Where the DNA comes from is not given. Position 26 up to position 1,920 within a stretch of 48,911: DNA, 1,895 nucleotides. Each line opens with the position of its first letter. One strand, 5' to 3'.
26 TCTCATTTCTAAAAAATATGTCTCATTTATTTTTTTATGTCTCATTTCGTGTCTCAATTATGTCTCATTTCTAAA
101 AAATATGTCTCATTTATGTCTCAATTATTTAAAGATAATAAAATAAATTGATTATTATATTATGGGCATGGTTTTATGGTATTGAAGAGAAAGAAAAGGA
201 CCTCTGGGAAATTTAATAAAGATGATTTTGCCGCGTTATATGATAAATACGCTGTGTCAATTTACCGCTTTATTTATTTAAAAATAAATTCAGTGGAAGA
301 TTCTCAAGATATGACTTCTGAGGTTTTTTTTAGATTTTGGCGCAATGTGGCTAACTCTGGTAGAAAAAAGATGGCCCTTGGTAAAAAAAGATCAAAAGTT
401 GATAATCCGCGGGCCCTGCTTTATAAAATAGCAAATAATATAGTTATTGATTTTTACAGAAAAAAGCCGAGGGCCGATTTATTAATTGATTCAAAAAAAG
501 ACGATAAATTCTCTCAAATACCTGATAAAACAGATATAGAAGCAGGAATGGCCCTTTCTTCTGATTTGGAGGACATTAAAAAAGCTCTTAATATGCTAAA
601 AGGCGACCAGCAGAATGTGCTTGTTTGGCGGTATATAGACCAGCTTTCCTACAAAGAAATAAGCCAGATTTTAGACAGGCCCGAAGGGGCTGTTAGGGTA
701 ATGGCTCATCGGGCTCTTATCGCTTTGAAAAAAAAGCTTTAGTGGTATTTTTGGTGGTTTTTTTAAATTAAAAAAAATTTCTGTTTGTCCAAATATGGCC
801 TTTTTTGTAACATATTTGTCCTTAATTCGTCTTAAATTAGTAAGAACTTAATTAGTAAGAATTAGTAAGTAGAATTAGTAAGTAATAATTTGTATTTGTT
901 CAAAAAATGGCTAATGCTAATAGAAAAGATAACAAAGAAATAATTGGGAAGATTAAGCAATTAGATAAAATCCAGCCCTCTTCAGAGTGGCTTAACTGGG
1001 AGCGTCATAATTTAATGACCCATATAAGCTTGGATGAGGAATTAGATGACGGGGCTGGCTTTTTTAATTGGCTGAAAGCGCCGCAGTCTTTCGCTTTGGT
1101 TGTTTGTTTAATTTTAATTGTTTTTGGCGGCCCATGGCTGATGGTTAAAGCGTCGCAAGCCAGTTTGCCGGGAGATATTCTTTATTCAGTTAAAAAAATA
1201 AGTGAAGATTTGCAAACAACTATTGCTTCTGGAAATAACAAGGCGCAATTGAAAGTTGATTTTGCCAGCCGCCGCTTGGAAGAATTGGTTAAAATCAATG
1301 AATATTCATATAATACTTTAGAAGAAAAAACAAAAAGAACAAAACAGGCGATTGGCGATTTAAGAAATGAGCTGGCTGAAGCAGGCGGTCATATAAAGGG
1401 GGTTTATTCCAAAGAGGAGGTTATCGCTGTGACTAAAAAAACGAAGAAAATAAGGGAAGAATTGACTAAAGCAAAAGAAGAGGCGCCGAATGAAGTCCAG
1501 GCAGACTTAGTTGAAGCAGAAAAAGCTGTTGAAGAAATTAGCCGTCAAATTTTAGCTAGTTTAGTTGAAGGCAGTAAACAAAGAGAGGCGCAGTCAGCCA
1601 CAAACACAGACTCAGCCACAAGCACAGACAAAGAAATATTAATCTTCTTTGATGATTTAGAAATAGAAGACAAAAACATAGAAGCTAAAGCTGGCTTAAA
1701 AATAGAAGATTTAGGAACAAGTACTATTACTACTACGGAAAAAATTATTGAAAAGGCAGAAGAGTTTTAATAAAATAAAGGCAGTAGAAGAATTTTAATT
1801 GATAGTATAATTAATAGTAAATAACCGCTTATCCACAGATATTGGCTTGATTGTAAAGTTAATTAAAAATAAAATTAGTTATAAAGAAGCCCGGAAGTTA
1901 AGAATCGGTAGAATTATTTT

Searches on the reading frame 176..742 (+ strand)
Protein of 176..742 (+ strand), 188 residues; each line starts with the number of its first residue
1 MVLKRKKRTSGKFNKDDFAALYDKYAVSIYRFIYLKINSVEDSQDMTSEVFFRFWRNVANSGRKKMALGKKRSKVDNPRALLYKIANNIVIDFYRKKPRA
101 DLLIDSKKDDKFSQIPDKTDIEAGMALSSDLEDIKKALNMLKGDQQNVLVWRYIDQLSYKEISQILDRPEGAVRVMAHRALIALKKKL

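Call 4: search_protein_families(library=pfam, proteins=[window:176-742:+], max_evalue=0.001)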
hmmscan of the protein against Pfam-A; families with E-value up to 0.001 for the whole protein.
window:176-742:+ (188 aa): 3 families
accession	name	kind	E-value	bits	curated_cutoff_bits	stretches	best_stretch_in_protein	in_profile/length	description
PF08281.18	Sigma70_r4_2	-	5.3e-14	52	25.7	1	132-184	2-54/54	Sigma-70, region 4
PF04545.22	Sigma70_r4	-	9.6e-10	38.3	24.1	1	137-186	1-50/50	Sigma-70, region 4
PF04542.20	Sigma70_r2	-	1.5e-07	31.5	24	1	21-97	1-68/71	Sigma-70 region 2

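Call 10: find_encoding_contigs(protein=window:176-742:+, flank=10000, max_places=6)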
Protein window:176-742:+ (188 aa): 1 contig read that carries it; 1 place shown.
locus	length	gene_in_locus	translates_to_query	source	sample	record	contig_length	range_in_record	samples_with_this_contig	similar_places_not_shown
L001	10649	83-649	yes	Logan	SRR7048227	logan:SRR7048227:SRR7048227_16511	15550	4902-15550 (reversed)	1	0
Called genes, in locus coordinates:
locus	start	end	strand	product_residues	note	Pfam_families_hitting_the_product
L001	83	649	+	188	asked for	PF04542:Sigma70_r2 (faint), PF08281:Sigma70_r4_2, PF04545:Sigma70_r4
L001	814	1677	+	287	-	PF18915:DUF5667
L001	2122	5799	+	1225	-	-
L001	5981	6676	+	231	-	PF13424:TPR_12 (faint)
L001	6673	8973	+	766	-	PF04932:Wzy_C, PF00515:TPR_1 (faint), PF07719:TPR_2 (faint), PF13424:TPR_12 (faint), PF13181:TPR_8 (faint)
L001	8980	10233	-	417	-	PF13439:Glyco_transf_4, PF13579:Glyco_trans_4_4, PF20706:GT4-conflict (weak), PF00534:Glycos_transf_1, PF13692:Glyco_trans_1_4, PF13524:Glyco_trans_1_2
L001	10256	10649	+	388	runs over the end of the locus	PF13439:Glyco_transf_4, PF13579:Glyco_trans_4_4, PF00534:Glycos_transf_1, PF13692:Glyco_trans_1_4, PF13524:Glyco_trans_1_2, PF20706:GT4-conflict (weak)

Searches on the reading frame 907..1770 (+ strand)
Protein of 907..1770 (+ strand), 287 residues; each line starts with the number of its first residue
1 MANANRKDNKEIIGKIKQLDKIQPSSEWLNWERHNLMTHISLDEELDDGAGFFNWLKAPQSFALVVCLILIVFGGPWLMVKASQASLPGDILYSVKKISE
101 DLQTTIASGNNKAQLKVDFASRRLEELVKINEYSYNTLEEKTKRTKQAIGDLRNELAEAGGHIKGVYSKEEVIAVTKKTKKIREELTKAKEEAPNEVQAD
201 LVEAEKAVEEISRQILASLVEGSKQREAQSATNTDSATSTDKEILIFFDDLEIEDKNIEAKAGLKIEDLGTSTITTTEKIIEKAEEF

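Call 4: search_protein_families(library=pfam, proteins=[window:907-1770:+], max_evalue=0.001)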
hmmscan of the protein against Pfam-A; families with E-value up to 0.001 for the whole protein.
window:907-1770:+ (287 aa): 1 family
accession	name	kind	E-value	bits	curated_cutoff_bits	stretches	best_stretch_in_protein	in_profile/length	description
PF18915.5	DUF5667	-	2.5e-10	41.1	27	1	86-196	2-99/99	Domain of unknown function (DUF5667)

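Call 19: search_protein_families(library=pfam, proteins=[window:907-1770:+], max_evalue=5)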
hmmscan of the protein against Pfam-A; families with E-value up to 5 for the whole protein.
window:907-1770:+ (287 aa): 8 families
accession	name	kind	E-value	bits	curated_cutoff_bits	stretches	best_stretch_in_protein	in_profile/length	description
PF18915.5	DUF5667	-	2.5e-10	41.1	27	1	86-196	2-99/99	Domain of unknown function (DUF5667)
PF20072.4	DUF6468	-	0.01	16.4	26.9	0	137-162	14-39/76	Domain of unknown function (DUF6468)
PF11146.13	DUF2905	-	0.069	13.8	22.2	1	64-96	5-39/64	Protein of unknown function (DUF2905)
PF04088.18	Peroxin-13_N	-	0.084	13.5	22.3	1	59-81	122-144/146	Peroxin 13, N-terminal region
PF22814.2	WelO5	-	0.1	12.5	27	1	142-196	9-62/277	Carrier-protein-independent halogenase WelO5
PF18977.5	DUF5713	-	0.22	12.4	27.3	0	126-166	34-75/107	Family of unknown function (DUF5713)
PF21329.2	CYP38_PsbQ-like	-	3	8.8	27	1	170-230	15-74/117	Peptidyl-prolyl cis-trans isomerase CYP38-like, PsbQ-like domain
PF24590.1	DUF7615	-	4.2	8.3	27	1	122-190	14-86/106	Domain of unknown function (DUF7615)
